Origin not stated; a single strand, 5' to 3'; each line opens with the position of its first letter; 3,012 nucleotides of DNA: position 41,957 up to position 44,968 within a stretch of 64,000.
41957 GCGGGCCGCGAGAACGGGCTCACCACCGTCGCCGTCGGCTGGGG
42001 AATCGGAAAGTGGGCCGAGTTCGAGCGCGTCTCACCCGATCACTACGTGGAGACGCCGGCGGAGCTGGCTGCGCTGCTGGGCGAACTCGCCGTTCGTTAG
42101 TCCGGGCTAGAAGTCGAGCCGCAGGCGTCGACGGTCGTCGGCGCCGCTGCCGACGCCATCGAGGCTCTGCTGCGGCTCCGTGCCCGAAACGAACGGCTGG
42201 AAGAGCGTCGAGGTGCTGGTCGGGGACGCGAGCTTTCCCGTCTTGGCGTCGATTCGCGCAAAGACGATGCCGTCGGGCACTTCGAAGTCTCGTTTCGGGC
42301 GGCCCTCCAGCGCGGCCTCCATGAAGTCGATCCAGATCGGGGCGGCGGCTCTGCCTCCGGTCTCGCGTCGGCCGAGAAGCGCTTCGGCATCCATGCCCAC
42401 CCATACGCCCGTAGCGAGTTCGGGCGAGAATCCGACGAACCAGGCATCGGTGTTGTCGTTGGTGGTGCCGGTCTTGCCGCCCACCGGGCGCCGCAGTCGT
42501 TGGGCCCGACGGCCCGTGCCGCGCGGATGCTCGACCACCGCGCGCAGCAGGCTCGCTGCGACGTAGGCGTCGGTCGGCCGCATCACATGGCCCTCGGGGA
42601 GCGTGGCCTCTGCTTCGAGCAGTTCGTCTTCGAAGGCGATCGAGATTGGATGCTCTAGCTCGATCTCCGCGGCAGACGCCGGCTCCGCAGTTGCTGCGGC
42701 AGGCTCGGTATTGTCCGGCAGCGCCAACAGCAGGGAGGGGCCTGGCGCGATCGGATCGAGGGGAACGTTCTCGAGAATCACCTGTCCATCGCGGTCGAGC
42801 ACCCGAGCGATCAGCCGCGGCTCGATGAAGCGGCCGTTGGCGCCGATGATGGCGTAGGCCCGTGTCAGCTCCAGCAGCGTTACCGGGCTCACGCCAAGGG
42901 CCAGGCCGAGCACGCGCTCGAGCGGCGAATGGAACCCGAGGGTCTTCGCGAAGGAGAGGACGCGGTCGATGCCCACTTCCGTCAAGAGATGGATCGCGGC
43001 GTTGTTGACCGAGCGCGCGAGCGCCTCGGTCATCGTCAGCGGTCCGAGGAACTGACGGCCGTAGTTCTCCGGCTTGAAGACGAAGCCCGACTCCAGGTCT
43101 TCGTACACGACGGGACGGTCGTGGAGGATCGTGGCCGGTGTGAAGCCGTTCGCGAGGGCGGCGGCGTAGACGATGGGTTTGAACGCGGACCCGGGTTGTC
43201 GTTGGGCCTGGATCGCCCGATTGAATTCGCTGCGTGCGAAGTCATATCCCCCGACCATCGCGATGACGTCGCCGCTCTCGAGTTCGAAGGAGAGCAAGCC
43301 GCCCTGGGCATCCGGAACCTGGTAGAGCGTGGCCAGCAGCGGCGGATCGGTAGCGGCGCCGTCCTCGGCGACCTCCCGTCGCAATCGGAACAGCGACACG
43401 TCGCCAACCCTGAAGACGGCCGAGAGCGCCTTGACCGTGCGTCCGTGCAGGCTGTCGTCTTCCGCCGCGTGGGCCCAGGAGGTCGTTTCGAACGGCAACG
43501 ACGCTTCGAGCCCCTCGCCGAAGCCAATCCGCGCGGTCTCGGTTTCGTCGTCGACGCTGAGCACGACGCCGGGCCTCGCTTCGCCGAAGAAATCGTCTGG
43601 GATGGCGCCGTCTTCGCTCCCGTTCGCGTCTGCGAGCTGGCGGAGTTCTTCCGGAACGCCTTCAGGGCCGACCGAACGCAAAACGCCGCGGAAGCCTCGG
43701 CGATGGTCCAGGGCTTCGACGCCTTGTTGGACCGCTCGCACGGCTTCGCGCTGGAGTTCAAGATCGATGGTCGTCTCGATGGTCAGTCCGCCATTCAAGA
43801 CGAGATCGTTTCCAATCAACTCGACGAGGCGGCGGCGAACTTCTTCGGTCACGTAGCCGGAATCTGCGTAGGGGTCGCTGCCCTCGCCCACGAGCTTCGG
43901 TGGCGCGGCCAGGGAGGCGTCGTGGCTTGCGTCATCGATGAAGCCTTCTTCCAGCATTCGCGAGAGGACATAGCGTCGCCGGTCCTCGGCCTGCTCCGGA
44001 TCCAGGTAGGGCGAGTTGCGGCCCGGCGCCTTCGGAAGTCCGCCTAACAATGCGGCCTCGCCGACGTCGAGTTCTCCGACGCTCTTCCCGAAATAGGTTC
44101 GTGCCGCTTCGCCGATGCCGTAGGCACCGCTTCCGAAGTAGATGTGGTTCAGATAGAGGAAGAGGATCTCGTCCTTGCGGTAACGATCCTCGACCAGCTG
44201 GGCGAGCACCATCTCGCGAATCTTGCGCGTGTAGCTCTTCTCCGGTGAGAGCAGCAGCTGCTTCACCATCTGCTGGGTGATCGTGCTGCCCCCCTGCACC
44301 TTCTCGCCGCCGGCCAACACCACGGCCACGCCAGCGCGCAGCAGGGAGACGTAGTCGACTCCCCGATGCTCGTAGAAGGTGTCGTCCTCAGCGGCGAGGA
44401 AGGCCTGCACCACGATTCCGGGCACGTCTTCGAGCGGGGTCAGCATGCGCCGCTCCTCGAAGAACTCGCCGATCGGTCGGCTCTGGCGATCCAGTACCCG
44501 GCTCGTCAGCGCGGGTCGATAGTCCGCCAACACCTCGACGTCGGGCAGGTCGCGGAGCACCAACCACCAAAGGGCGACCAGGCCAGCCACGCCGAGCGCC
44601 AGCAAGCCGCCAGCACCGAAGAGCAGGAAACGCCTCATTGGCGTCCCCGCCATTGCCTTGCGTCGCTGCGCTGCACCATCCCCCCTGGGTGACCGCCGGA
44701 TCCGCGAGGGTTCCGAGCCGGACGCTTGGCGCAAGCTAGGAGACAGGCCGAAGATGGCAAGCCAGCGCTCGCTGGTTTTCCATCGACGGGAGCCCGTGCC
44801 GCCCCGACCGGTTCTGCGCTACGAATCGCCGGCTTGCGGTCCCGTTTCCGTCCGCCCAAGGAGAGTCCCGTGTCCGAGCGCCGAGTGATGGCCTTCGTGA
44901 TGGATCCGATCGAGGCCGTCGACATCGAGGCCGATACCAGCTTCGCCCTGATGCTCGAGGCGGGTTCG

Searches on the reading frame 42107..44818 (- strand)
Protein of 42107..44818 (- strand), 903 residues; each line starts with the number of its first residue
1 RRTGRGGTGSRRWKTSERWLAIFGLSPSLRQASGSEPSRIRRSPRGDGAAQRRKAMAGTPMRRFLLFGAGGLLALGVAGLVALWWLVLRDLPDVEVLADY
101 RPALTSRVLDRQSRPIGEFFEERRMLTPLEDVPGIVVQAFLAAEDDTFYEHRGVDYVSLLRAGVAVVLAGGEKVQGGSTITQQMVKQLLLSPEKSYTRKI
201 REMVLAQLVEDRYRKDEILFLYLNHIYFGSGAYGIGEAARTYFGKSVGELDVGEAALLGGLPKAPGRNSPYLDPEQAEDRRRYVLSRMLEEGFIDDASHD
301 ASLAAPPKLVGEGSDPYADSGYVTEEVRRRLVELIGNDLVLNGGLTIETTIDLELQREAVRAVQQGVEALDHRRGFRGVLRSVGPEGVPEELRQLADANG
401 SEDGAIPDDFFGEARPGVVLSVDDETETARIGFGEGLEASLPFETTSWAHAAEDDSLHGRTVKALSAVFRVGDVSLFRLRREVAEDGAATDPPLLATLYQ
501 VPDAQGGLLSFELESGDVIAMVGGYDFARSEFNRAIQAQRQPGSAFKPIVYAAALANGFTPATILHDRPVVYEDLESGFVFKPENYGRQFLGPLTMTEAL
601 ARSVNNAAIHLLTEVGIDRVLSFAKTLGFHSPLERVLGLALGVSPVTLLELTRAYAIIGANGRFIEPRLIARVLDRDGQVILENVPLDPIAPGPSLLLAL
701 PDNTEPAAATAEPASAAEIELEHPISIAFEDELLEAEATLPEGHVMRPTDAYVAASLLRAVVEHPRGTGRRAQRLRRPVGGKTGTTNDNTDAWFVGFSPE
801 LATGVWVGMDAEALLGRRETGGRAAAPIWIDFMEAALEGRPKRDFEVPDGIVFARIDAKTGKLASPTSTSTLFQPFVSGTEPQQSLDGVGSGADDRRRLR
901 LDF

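Call 59: search_protein_families(library=pfam, proteins=[window:42107-44818:-], max_evalue=0.001)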
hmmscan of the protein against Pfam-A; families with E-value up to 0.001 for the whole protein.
window:42107-44818:- (903 aa): 3 families
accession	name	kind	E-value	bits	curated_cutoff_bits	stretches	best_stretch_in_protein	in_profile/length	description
PF00912.28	Transgly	-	3.4e-59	199.7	27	1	114-288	3-177/178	Transglycosylase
PF00905.27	Transpeptidase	-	2.3e-24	86.6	22.1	1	514-833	9-298/299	Penicillin binding protein transpeptidase domain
PF17092.11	PCB_OB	-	6.9e-08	33.7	27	1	410-502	30-109/111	Penicillin-binding protein OB-like domain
